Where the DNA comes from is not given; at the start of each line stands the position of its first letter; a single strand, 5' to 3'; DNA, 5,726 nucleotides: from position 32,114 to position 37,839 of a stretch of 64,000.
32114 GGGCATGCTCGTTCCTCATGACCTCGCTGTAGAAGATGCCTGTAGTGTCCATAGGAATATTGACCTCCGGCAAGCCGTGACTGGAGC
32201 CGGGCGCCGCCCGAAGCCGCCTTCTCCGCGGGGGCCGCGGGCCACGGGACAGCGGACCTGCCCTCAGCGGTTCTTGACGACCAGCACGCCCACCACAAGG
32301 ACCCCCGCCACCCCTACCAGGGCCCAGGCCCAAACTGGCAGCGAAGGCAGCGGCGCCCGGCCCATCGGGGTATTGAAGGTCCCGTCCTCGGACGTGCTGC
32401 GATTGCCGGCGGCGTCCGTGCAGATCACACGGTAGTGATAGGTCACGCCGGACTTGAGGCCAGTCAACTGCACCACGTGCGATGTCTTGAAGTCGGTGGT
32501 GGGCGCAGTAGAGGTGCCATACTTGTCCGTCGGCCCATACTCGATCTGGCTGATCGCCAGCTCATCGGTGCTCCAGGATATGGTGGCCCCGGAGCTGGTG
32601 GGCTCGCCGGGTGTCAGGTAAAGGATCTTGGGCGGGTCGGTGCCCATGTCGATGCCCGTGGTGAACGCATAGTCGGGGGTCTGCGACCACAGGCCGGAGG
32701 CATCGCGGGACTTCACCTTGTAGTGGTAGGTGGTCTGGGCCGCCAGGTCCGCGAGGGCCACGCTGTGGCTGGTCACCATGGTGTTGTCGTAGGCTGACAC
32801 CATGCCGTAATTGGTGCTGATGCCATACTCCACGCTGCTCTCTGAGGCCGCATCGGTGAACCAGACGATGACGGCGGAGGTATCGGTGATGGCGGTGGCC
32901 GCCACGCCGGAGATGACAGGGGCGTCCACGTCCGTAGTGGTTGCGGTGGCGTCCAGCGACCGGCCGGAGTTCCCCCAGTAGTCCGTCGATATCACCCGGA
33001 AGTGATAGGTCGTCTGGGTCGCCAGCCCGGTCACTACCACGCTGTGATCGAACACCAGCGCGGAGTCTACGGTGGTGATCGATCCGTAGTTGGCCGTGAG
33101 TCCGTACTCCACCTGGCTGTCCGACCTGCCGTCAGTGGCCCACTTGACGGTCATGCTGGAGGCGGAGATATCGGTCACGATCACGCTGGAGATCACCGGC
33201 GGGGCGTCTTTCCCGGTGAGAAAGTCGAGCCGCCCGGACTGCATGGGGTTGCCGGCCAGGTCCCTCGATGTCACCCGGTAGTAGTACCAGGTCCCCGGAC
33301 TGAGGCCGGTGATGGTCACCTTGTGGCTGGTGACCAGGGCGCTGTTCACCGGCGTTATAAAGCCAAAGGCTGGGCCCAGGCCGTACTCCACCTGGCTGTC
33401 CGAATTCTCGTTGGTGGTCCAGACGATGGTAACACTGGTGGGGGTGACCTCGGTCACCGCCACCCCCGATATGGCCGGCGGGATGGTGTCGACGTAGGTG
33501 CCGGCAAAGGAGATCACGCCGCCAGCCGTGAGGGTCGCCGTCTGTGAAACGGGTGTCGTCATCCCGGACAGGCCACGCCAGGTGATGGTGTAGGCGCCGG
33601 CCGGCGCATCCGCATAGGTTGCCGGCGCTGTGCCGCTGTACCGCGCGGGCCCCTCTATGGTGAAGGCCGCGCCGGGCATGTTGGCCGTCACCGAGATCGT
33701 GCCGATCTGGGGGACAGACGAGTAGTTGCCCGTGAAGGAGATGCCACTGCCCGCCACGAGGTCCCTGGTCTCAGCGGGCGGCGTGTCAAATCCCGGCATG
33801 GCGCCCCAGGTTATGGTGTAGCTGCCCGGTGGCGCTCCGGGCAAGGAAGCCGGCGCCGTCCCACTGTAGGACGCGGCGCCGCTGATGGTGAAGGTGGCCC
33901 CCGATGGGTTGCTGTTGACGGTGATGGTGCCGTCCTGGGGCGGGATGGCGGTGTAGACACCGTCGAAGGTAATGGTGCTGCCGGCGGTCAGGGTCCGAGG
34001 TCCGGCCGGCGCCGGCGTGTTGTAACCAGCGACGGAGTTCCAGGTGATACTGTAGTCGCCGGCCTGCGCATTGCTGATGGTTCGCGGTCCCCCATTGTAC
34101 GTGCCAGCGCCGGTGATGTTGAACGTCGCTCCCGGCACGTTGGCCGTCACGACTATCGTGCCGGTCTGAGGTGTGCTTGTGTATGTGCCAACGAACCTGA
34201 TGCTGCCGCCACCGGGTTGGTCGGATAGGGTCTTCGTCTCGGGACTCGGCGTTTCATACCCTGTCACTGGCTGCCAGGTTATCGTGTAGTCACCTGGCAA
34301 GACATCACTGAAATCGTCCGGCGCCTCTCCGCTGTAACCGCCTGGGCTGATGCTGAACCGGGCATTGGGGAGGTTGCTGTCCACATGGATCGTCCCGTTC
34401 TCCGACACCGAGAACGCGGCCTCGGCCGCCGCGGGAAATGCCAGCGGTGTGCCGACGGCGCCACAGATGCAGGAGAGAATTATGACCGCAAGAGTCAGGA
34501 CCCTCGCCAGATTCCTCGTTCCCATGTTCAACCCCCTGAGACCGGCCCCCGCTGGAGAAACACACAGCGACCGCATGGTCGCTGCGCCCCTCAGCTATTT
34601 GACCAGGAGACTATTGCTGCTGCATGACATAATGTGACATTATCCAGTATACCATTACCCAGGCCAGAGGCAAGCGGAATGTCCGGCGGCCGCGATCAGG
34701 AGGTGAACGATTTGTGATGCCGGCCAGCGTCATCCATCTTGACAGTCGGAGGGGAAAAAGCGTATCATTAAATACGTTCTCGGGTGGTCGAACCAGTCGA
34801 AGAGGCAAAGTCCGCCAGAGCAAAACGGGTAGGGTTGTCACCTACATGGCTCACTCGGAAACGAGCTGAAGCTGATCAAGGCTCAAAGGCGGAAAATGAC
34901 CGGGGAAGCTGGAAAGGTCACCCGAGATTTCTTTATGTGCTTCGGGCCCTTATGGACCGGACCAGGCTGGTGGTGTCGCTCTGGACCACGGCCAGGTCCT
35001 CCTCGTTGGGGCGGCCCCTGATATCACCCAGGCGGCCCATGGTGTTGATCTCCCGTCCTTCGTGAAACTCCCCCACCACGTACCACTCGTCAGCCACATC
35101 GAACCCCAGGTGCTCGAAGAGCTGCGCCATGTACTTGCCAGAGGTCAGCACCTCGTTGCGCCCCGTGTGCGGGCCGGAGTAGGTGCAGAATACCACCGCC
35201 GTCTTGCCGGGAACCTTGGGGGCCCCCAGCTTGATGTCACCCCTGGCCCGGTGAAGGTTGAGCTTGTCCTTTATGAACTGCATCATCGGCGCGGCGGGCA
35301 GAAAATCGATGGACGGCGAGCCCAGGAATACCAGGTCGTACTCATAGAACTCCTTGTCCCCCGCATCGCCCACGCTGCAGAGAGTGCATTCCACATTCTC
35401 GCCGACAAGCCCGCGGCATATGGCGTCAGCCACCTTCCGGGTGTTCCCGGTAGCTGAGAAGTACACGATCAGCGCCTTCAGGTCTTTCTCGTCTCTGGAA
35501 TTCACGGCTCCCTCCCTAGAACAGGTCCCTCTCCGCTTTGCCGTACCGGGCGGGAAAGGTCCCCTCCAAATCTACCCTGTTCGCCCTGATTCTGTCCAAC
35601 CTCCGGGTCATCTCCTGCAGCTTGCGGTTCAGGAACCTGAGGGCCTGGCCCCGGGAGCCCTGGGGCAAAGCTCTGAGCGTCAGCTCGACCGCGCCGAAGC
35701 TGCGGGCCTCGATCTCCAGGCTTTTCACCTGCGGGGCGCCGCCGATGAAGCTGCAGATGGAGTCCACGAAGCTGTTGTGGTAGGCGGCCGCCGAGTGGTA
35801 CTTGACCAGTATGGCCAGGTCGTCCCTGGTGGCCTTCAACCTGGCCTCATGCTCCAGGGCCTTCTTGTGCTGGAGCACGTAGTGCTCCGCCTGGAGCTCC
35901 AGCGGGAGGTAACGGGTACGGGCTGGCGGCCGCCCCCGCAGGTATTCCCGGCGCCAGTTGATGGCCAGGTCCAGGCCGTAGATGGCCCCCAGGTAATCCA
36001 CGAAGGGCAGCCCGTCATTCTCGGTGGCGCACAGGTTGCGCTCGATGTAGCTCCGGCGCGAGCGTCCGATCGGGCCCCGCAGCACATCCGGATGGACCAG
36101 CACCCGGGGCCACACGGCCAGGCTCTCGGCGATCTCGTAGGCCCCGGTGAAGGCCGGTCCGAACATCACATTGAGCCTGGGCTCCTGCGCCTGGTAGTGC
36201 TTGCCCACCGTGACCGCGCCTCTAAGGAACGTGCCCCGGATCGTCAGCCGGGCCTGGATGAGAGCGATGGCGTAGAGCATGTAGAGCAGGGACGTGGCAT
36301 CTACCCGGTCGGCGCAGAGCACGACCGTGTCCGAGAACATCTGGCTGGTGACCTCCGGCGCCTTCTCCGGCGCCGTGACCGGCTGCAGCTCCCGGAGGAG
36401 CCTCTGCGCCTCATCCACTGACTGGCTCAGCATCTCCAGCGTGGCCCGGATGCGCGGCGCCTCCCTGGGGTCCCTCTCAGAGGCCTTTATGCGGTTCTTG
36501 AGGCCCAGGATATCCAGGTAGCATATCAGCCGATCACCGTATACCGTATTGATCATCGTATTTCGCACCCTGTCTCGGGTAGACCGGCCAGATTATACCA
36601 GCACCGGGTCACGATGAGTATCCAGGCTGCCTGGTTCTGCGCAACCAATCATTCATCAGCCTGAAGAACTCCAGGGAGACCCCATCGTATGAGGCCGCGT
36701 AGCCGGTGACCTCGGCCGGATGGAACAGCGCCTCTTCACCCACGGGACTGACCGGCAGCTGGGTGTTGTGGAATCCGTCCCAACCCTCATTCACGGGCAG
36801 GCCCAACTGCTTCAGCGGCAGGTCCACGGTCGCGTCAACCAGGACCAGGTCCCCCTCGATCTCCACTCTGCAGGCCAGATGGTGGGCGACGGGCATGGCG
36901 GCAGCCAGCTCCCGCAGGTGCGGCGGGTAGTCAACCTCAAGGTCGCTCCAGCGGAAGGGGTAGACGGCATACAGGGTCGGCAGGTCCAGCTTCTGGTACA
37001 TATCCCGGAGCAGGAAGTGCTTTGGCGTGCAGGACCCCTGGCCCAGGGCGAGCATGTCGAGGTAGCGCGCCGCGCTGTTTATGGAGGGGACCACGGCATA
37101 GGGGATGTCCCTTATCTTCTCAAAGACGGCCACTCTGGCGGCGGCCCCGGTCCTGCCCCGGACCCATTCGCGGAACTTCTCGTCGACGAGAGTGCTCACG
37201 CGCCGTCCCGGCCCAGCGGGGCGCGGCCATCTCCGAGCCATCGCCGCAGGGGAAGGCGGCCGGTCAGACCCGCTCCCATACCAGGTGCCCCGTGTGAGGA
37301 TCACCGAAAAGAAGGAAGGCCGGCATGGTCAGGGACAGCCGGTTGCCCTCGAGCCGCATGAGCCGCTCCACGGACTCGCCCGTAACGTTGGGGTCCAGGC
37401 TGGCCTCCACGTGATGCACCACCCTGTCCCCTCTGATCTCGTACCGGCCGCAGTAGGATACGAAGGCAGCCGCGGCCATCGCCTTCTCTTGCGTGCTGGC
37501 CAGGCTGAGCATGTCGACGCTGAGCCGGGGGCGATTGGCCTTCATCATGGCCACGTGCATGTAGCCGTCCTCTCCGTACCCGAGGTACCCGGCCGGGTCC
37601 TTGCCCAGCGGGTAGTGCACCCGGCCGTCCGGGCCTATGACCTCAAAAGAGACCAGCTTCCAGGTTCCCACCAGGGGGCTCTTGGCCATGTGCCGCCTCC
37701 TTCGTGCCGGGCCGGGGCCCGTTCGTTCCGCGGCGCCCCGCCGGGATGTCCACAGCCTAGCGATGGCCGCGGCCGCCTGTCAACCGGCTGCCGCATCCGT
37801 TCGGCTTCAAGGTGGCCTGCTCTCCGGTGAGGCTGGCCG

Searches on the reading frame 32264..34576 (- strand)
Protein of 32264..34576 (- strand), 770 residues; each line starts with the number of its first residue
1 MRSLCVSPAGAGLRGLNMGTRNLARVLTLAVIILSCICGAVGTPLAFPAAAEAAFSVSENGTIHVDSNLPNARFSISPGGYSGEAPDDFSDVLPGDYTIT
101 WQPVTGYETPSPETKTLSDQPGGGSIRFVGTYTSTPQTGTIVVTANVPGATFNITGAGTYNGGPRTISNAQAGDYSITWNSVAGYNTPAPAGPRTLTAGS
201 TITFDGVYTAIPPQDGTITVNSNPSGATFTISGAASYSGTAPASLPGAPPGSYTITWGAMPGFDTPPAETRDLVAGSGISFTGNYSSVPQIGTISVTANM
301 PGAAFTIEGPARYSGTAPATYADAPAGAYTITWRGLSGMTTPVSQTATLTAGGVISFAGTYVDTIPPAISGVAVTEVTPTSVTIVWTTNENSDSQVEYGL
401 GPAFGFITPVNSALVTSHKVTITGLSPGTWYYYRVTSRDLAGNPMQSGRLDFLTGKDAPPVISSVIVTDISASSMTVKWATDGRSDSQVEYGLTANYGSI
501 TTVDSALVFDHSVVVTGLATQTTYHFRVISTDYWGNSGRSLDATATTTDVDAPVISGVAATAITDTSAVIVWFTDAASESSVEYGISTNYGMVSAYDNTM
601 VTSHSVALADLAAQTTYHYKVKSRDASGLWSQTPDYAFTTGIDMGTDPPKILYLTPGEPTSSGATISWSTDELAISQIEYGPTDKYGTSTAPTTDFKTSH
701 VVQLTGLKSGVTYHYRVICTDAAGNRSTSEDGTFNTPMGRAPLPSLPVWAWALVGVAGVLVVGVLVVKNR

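Call 56: search_protein_families(library=pfam, proteins=[window:32264-34576:-], max_evalue=0.001)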
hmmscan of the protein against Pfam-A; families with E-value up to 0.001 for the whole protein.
window:32264-34576:- (770 aa): 7 families
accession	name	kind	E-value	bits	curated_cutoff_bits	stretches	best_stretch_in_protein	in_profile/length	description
PF16656.11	Pur_ac_phosph_N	-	3.5e-36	124.1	30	4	372-438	6-81/93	Purple acid Phosphatase, N-terminal domain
PF00041.27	fn3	-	5.8e-22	78.1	25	2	368-446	2-77/84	Fibronectin type III domain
PF16655.11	PhoD_N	-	7.8e-14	52.4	30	1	371-439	2-80/90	PhoD-like phosphatase, N-terminal domain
PF08308.17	PEGA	-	3.5e-12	46.5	20.8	1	216-256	2-40/71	PEGA domain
PF25059.1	FN3_DSCAM-DSCAML_C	-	3.6e-11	43.7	39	0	415-447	42-74/89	DSCAM/DSCAML C-terminal Fn3-like domain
PF04234.18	CopC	-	3.2e-05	25.3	23.3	0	292-348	33-89/92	CopC domain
PF25788.1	Ig_Rha78A_N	-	0.00034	21.3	27.4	0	606-640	66-101/105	Rha78A-like, N-terminal immunoglobulin domain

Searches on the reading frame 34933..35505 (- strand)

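Call 56: search_protein_families(library=pfam, proteins=[window:34933-35505:-], max_evalue=0.001)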
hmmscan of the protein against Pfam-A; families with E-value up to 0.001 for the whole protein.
window:34933-35505:- (190 aa): 3 families
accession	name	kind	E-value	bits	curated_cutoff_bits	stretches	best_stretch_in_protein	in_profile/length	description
PF00258.30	Flavodoxin_1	-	5e-07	30.4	25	1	13-139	1-122/143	Flavodoxin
PF12641.12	Flavodoxin_3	-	1e-05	25.9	27.5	1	12-62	1-47/160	Flavodoxin domain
PF12724.12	Flavodoxin_5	-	1.7e-05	25.6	27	1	12-80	1-68/145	Flavodoxin domain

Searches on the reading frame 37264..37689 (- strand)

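Call 7: search_protein_families(library=pfam, proteins=[window:37264-37689:-], max_evalue=0.001)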
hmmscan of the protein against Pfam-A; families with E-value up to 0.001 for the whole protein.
window:37264-37689:- (141 aa): 1 family
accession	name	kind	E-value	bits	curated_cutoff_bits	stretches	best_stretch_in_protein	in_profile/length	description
PF13924.12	Lipocalin_5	-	5.5e-33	114.3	25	1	7-141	1-142/142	Lipocalin-like domain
